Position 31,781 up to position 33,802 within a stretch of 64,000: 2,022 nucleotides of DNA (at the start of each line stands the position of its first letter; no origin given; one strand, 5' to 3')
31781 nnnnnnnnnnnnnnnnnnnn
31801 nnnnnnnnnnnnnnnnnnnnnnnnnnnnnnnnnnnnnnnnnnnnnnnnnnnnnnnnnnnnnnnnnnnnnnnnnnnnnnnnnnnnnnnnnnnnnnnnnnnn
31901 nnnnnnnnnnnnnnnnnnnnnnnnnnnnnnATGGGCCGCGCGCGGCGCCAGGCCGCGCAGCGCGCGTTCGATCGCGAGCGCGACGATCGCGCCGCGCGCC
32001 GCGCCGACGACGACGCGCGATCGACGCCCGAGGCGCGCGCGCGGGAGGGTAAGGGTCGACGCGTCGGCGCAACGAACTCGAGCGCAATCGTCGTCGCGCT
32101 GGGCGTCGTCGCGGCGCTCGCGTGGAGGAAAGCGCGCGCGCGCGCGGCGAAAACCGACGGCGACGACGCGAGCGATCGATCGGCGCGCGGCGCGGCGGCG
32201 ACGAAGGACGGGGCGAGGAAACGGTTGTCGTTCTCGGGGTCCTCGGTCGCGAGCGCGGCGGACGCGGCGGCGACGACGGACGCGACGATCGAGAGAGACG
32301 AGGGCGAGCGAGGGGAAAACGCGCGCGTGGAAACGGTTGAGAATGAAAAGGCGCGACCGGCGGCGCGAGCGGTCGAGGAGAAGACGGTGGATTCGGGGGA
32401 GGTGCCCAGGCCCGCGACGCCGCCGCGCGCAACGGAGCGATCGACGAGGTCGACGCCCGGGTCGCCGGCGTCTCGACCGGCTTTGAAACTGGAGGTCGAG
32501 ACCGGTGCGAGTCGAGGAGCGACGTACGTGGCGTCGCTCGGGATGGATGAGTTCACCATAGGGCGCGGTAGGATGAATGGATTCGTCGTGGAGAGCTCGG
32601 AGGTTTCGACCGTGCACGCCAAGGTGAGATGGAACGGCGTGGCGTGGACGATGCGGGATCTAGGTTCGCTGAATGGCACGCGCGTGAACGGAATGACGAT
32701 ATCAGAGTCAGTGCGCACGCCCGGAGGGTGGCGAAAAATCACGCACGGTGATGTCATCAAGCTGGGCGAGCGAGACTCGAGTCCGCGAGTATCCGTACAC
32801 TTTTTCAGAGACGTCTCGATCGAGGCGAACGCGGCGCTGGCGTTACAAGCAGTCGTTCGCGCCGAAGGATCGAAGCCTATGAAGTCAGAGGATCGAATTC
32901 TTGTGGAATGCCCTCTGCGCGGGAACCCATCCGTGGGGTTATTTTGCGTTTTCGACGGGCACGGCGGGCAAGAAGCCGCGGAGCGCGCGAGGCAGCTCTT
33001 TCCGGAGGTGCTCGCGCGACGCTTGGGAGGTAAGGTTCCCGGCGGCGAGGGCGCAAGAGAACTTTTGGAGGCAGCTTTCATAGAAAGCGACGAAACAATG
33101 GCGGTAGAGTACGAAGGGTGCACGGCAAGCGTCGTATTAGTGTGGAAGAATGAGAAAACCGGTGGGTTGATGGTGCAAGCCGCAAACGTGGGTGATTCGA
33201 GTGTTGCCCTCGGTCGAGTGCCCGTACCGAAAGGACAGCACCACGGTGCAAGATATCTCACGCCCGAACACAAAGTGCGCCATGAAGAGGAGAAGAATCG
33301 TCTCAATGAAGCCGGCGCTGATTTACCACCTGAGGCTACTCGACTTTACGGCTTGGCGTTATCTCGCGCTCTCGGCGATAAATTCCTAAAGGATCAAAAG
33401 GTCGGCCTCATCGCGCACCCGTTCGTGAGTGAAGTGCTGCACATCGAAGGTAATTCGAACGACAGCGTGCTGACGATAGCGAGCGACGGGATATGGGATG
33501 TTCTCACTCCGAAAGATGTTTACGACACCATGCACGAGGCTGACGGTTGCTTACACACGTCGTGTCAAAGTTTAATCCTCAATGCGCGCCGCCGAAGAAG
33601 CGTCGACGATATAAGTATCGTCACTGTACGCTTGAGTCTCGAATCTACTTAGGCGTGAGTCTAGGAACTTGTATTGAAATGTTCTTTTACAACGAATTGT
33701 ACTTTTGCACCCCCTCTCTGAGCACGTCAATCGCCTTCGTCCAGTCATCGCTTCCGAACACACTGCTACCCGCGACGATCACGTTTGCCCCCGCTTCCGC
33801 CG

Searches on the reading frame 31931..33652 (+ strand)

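Call 58: search_protein_families(library=pfam, proteins=[window:31931-33652:+], max_evalue=0.00001)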
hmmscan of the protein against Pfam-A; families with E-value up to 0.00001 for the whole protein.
window:31931-33652:+ (573 aa): 3 families
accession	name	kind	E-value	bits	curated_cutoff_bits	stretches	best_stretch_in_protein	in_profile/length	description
PF00481.26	PP2C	-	2.3e-37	129.5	20.3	1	320-560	16-254/255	Protein phosphatase 2C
PF00498.31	FHA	-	5.9e-12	46.3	20.7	1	209-279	2-67/67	FHA domain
PF16697.10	Yop-YscD_cpl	-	2e-07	31.6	33.2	1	191-279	4-84/94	Inner membrane component of T3SS, cytoplasmic domain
